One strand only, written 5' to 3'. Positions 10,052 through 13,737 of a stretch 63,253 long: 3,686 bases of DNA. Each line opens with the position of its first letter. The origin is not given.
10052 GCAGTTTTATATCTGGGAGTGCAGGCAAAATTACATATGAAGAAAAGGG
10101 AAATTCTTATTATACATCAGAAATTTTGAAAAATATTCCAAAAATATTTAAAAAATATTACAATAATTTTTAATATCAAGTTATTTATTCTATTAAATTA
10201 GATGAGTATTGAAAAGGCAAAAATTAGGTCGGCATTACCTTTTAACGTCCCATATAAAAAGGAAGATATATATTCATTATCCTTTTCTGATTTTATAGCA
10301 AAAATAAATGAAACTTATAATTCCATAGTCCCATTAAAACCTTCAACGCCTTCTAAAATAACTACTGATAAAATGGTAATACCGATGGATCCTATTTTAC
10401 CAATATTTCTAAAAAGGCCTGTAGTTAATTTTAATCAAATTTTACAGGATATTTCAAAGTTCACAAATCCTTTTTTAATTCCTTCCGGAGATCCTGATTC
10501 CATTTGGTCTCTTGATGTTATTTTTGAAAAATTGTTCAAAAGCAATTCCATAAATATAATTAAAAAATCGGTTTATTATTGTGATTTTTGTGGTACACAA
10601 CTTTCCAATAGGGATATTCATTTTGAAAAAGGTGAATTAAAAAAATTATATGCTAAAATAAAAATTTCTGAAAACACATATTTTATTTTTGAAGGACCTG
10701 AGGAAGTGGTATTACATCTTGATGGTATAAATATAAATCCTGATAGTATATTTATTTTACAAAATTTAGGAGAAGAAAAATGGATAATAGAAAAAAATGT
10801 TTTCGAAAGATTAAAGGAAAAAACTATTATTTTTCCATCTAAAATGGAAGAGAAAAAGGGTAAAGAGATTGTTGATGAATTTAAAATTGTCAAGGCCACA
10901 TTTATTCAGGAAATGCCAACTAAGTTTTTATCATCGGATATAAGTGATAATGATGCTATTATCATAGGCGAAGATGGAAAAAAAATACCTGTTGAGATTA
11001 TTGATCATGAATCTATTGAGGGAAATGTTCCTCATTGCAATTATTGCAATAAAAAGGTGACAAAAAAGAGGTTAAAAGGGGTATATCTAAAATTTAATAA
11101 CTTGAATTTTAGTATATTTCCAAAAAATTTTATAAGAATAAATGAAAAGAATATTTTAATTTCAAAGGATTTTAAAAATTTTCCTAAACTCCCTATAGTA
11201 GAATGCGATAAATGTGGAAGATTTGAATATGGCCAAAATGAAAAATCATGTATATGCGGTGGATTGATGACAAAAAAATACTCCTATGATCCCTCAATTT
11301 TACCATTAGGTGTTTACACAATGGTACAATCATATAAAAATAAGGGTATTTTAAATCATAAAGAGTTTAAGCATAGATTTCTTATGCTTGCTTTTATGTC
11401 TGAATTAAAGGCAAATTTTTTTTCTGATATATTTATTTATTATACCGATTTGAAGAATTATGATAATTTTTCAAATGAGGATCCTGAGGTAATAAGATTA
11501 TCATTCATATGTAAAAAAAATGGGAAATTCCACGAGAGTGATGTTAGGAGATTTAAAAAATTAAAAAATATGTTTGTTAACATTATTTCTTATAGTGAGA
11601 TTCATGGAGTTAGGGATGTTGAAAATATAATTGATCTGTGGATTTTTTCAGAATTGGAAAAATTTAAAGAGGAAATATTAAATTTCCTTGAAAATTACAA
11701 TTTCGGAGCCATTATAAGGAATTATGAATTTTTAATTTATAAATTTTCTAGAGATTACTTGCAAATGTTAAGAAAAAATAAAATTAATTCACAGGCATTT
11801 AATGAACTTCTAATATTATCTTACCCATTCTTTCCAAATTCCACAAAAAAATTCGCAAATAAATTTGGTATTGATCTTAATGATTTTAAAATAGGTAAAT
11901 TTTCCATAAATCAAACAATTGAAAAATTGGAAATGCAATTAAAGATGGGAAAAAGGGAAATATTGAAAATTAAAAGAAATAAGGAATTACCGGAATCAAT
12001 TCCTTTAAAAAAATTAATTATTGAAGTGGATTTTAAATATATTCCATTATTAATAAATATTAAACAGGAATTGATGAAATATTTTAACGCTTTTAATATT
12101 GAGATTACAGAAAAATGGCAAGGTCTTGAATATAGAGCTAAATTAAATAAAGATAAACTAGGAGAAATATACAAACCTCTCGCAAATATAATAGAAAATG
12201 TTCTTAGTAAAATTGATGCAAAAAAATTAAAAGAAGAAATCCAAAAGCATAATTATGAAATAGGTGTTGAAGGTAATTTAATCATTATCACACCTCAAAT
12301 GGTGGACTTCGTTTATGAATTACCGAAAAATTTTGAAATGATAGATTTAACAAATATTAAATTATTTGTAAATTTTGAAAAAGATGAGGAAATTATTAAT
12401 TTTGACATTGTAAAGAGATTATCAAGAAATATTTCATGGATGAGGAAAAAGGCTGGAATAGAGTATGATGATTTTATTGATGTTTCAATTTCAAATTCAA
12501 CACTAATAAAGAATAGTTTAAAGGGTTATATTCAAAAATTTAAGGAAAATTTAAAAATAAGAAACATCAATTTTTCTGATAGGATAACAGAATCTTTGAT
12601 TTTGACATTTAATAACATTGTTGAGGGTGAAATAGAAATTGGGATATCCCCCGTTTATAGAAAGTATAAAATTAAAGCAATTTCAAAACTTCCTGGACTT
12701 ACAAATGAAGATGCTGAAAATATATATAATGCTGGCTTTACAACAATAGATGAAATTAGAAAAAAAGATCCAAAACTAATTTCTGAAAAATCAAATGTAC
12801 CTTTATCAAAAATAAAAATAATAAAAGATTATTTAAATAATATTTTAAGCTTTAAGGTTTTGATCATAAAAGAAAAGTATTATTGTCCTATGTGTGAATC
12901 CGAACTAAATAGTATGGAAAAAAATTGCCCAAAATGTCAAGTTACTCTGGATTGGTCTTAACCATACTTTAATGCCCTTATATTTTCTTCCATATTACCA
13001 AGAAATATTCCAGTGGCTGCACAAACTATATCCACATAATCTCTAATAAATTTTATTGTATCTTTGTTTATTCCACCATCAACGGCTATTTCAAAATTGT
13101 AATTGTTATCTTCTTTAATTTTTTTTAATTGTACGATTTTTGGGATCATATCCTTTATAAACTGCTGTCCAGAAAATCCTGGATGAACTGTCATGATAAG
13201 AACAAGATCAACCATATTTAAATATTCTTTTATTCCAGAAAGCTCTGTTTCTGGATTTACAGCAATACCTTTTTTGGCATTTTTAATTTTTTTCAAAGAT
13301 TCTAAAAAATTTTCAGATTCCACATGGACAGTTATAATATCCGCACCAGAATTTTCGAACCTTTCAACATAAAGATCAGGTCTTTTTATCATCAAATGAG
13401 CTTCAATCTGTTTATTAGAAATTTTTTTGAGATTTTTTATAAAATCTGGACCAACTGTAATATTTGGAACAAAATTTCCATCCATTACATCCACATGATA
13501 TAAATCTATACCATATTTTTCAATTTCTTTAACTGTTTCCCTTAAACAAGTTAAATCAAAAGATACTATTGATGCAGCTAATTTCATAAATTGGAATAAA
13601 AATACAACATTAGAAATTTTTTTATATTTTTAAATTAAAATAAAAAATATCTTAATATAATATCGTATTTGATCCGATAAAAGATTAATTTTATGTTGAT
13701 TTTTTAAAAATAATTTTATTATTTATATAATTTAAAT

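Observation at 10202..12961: Collinear but catalytically degenerate IleRS-like paralogue with an added HhH + zinc-ribbon tail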

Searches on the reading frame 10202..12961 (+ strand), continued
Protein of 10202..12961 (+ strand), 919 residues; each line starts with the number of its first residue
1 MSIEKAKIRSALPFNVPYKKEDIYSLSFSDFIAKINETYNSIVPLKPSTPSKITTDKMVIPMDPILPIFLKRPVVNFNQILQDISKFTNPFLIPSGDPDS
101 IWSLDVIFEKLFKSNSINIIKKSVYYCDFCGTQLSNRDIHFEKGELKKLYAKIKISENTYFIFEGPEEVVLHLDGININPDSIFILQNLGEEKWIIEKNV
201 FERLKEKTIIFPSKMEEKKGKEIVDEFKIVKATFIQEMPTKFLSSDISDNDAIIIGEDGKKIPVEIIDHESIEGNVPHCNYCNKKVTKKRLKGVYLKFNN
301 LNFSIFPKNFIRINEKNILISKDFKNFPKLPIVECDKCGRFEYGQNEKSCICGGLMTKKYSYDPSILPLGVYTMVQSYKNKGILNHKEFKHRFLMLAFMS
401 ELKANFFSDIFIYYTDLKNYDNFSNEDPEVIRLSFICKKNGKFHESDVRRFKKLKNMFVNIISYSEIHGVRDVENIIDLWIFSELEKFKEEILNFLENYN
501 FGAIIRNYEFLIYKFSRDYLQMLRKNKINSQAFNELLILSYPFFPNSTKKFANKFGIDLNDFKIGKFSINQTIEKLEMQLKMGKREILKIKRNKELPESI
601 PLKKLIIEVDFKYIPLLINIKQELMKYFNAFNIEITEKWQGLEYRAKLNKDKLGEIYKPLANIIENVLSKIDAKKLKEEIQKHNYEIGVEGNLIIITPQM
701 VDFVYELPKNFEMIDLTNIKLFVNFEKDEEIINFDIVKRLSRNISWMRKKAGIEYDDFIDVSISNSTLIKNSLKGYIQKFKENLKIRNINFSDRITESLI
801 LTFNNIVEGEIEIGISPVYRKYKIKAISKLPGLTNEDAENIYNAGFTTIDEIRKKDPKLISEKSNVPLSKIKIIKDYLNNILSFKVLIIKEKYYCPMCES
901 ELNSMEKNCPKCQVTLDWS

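Call 53: fold_search(model_id=the predicted structure, library=pdb)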
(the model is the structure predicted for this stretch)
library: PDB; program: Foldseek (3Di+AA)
matches with E <= 10: 218; with E <= 0.001: 161
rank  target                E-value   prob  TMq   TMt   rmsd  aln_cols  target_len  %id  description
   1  8c8v                  2.9e-40  1.00  0.56  0.50  11.7      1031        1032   13  Priestia megaterium mupirocin-resistant isoleucyl-tRNA synthetase 2 with a fully-resolved C-terminal tRNA-binding domain (released 2023-08-16)
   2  8c9d                  1.8e-39  1.00  0.54  0.49  12.0      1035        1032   13  Priestia megaterium W130Q mutant of type 2 isoleucyl-tRNA synthetase complexed with an isoleucyl-adenylate analogue (released 2023-08-16)
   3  8c8w                  2.2e-39  1.00  0.55  0.50  11.7      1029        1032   14  Priestia megaterium mupirocin hyper-resistant HIGH motif mutant of type 2 isoleucyl-tRNA synthetase complexed with an is (released 2023-08-16)
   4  8c8u                  4.4e-37  1.00  0.55  0.50  10.3      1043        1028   14  Priestia megaterium mupirocin-resistant isoleucyl-tRNA synthetase 2 complexed with mupirocin (released 2023-08-23)
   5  8z1p_A                1.1e-32  1.00  0.48  0.43  16.2      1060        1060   12  Crystal structure of Saccharomyces cerevisiae isoleucyl-tRNA synthetase in complex with a mimic tRNA(Met) and isoleuci (released 2024-12-18)
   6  8wnd_A                1.3e-32  1.00  0.61  0.54  11.7      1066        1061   12  Crystal structure of Saccharomyces cerevisiae isoleucyl-tRNA synthetase in complex with tRNA(Ile) and isoleucine (released 2024-10-09)
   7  7d5c                  1.5e-26  1.00  0.50  0.50   9.6       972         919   12  IleRS in complex with a tRNA site inhibitor (released 2021-02-24)
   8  9wqt                  8.6e-26  1.00  0.51  0.51   9.2       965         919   11  Crystal structure of Saccharomyces cerevisiae isoleucyl-tRNA synthetase in complex with reveromycin A and isoleucine (released 2026-04-08)
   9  8wnd_B                4.7e-25  1.00  0.58  0.57   7.0      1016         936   11  Crystal structure of Saccharomyces cerevisiae isoleucyl-tRNA synthetase in complex with tRNA(Ile) and isoleucine (released 2024-10-09)
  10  8c9e                  1.0e-24  1.00  0.49  0.49   7.7       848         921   11  Priestia megaterium mupirocin-sensitive isoleucyl-tRNA synthetase 1 complexed with an isoleucyl-adenylate analogue (released 2023-08-16)
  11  8c9f                  4.3e-24  1.00  0.50  0.50   7.4       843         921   11  Priestia megaterium inactive HIGH motif mutant of type1 isoleucyl-tRNA synthetase complexed with an isoleucyl-adenylate  (released 2023-08-16)
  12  9wqs                  5.6e-24  1.00  0.49  0.50   9.2       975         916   11  Crystal structure of Saccharomyces cerevisiae isoleucyl-tRNA synthetase in complex with reveromycin A and isoleucine (released 2026-04-08)
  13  1gax_A                5.9e-24  1.00  0.51  0.54  14.0       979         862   11  CRYSTAL STRUCTURE OF THERMUS THERMOPHILUS VALYL-TRNA SYNTHETASE COMPLEXED WITH TRNA(VAL) AND VALYL-ADENYLATE ANALOGUE (released 2000-12-06)
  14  1qu2_A                5.5e-22  1.00  0.50  0.50   7.6       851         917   11  INSIGHTS INTO EDITING FROM AN ILE-TRNA SYNTHETASE STRUCTURE WITH TRNA(ILE) AND MUPIROCIN (released 1999-08-31)
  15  1ile                  7.9e-22  1.00  0.46  0.51   8.2       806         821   12  ISOLEUCYL-TRNA SYNTHETASE (released 1999-04-13)
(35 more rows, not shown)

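Call 54: find_encoding_contigs(protein=P0353, flank=3000, max_places=10)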
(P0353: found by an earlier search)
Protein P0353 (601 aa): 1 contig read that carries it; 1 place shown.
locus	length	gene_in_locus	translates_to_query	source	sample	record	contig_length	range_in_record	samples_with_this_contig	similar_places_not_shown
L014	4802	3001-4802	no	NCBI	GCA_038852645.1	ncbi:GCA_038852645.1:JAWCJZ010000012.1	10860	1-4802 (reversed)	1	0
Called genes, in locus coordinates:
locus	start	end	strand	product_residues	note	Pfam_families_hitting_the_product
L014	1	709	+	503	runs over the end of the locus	PF01943:Polysacc_synt, PF13440:Polysacc_synt_3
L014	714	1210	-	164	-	PF19276:HD_assoc_2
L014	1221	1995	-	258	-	PF01966:HD, PF19276:HD_assoc_2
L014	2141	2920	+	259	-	PF01261:AP_endonuc_2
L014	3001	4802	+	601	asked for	PF00133:tRNA-synt_1, PF09334:tRNA-synt_1g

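Call 55: find_encoding_contigs(protein=P0095, flank=3000, max_places=10)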
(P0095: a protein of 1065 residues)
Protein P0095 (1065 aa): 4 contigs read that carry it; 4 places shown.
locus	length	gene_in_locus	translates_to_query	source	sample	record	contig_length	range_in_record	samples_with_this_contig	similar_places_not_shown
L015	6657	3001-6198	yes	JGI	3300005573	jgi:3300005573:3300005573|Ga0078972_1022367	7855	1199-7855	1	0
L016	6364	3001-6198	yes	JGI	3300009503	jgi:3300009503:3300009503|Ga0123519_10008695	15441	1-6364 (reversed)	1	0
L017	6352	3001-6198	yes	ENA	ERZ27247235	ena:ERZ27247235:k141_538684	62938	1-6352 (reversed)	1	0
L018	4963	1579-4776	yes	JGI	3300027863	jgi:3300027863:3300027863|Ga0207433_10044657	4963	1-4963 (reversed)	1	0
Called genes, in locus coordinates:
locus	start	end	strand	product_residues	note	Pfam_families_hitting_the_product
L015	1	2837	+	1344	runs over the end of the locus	?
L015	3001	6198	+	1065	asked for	PF00133:tRNA-synt_1, PF01406:tRNA-synt_1e (faint), PF09334:tRNA-synt_1g, PF08264:Anticodon_1, PF19302:DUF5915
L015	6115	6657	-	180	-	?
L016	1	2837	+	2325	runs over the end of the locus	PF13517:FG-GAP_3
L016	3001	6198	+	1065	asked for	PF00133:tRNA-synt_1, PF01406:tRNA-synt_1e (faint), PF09334:tRNA-synt_1g, PF08264:Anticodon_1, PF19302:DUF5915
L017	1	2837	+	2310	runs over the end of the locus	PF13517:FG-GAP_3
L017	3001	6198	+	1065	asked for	PF00133:tRNA-synt_1, PF01406:tRNA-synt_1e (faint), PF09334:tRNA-synt_1g, PF08264:Anticodon_1, PF19302:DUF5915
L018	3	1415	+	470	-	?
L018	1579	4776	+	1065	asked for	PF00133:tRNA-synt_1, PF01406:tRNA-synt_1e (faint), PF09334:tRNA-synt_1g, PF08264:Anticodon_1, PF19302:DUF5915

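Call 59: find_encoding_contigs(protein=P0054, flank=7000, max_places=2)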
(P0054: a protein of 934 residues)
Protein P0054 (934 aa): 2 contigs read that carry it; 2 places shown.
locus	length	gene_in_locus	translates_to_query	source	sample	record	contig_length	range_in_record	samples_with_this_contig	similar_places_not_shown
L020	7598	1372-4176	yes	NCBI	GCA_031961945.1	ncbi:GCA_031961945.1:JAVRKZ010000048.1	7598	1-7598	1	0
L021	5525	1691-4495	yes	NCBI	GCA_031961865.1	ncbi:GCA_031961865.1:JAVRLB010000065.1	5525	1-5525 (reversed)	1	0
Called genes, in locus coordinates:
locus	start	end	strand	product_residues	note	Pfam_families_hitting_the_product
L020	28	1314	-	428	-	PF01336:tRNA_anti-codon, PF00152:tRNA-synt_2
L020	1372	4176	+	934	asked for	PF08264:Anticodon_1, PF19302:DUF5915 (weak)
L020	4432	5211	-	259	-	PF12138:Spherulin4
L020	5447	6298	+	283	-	PF00582:Usp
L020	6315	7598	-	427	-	?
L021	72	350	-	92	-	PF18446:DUF5611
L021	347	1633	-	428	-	PF01336:tRNA_anti-codon, PF00152:tRNA-synt_2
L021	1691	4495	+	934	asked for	PF08264:Anticodon_1, PF19302:DUF5915 (weak)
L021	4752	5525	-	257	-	?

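Call 60: find_encoding_contigs(protein=P0055, flank=7000, max_places=2)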
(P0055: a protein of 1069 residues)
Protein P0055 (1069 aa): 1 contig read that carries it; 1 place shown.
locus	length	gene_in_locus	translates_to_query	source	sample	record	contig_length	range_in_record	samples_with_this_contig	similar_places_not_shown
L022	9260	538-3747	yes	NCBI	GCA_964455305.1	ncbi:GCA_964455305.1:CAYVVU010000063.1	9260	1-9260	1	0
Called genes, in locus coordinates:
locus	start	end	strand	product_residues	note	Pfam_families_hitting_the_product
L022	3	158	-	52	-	?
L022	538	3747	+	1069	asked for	PF00133:tRNA-synt_1 (weak), PF08264:Anticodon_1, PF19302:DUF5915, PF14520:HHH_5, PF05763:DUF835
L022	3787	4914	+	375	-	PF00155:Aminotran_1_2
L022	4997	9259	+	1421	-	?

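Call 61: find_encoding_contigs(protein=P0066, flank=7000, max_places=2)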
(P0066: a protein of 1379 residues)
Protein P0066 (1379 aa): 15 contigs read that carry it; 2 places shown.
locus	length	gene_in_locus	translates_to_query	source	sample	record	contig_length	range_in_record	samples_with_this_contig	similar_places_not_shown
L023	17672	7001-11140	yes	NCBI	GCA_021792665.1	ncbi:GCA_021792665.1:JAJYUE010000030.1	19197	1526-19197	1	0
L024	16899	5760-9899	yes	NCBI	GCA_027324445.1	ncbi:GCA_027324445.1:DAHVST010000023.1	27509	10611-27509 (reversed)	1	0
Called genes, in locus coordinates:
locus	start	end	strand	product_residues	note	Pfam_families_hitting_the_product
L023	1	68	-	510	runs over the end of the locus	-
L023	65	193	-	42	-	-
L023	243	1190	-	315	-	PF13276:HTH_21, PF00665:rve, PF13683:rve_3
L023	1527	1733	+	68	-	PF07592:DDE_Tnp_ISAZ013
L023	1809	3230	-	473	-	PF13173:AAA_14, PF13635:DUF4143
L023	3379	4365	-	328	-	PF03144:GTP_EFTU_D2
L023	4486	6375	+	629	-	PF01702:TGT, PF14810:TGT_C2, PF01472:PUA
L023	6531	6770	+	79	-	-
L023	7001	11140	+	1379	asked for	PF00133:tRNA-synt_1, PF08264:Anticodon_1, PF19302:DUF5915, PF14520:HHH_5, PF05763:DUF835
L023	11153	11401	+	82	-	PF01037:AsnC_trans_reg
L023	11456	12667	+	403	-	PF02771:Acyl-CoA_dh_N, PF02770:Acyl-CoA_dh_M, PF00441:Acyl-CoA_dh_1, PF08028:Acyl-CoA_dh_2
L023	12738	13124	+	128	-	PF11433:DUF3198 (weak)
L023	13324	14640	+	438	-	PF00202:Aminotran_3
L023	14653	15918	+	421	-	PF01676:Metalloenzyme, PF10143:PhosphMutase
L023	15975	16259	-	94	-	PF12797:Fer4_2 (faint), PF13237:Fer4_10 (weak), PF14697:Fer4_21 (faint), PF12838:Fer4_7 (weak), PF13187:Fer4_9 (weak)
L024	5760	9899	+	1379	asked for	PF00133:tRNA-synt_1, PF08264:Anticodon_1, PF19302:DUF5915, PF14520:HHH_5, PF05763:DUF835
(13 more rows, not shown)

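Call 79: find_encoding_contigs(protein=P0033, flank=1000, max_places=5)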
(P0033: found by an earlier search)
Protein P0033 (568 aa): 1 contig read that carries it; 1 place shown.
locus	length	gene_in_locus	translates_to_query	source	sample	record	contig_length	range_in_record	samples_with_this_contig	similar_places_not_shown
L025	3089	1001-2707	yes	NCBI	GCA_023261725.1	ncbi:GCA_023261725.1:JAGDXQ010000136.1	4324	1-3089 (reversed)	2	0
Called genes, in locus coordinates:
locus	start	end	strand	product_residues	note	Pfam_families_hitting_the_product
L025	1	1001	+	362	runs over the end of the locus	-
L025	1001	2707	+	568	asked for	PF08264:Anticodon_1, PF19302:DUF5915, PF14520:HHH_5 (weak)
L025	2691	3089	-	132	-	?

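Call 80: find_encoding_contigs(protein=P0048, flank=1000, max_places=5)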
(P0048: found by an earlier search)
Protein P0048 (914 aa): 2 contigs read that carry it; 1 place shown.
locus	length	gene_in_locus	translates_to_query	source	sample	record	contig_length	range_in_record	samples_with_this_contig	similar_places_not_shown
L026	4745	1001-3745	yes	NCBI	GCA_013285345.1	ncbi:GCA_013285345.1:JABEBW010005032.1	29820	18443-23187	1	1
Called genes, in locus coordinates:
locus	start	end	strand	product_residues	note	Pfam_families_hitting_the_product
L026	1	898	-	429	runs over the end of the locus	PF01336:tRNA_anti-codon, PF00152:tRNA-synt_2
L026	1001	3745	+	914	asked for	PF19302:DUF5915, PF14520:HHH_5 (weak)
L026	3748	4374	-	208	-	PF00834:Ribul_P_3_epim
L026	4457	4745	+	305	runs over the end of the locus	PF02729:OTCace_N, PF00185:OTCace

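Call 81: find_encoding_contigs(protein=P0093, flank=8000, max_places=2)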
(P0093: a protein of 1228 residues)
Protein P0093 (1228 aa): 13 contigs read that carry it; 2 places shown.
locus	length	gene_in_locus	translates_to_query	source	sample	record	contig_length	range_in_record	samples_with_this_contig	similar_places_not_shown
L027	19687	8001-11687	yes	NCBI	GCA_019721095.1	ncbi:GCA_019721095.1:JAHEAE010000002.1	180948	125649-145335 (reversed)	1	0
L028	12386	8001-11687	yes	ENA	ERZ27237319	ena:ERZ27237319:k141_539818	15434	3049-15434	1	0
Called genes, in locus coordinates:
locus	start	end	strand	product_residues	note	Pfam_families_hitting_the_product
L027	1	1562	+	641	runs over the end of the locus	PF17214:KH_TffA, PF00753:Lactamase_B, PF16661:Lactamase_B_6, PF23023:Anti-Pycsar_Apyc1 (weak), PF12706:Lactamase_B_2, PF10996:Beta-Casp, PF07521:RMMBL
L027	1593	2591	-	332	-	PF04055:Radical_SAM, PF08608:Wyosine_form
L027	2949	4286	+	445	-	PF02881:SRP54_N, PF00448:SRP54, PF01656:CbiA (weak), PF02978:SRP_SPB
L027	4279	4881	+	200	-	PF04013:Methyltrn_RNA_2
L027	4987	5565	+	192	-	-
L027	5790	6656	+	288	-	PF23435:DUF7121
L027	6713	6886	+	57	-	-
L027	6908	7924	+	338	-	PF00752:XPG_N, PF00867:XPG_I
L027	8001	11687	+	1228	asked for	PF00133:tRNA-synt_1, PF09334:tRNA-synt_1g (weak), PF08264:Anticodon_1, PF19302:DUF5915, PF05763:DUF835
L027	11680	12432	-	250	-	PF00293:NUDIX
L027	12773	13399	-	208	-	PF06168:DUF981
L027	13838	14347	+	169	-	PF00583:Acetyltransf_1, PF13673:Acetyltransf_10, PF13508:Acetyltransf_7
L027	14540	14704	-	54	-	PF01599:Ribosomal_S27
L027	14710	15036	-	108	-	PF01282:Ribosomal_S24e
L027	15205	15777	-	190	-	PF04019:DUF359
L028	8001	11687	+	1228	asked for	PF00133:tRNA-synt_1, PF09334:tRNA-synt_1g (weak), PF08264:Anticodon_1, PF19302:DUF5915, PF05763:DUF835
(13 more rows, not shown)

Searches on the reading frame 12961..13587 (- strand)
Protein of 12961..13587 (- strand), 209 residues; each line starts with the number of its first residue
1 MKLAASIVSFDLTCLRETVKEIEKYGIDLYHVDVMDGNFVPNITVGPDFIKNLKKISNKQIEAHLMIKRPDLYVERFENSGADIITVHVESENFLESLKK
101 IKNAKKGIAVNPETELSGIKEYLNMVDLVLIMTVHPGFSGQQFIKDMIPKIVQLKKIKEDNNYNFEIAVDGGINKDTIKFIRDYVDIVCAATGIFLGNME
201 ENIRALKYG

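Call 10: search_protein_families(library=pfam, proteins=[window:12961-13587:-], max_evalue=0.001)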
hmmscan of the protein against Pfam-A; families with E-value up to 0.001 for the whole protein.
window:12961-13587:- (209 aa): 1 family
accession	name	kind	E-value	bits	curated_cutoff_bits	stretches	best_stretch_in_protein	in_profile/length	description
PF00834.25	Ribul_P_3_epim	-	2.7e-60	203.6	21.1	1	2-195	1-198/198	Ribulose-phosphate 3 epimerase family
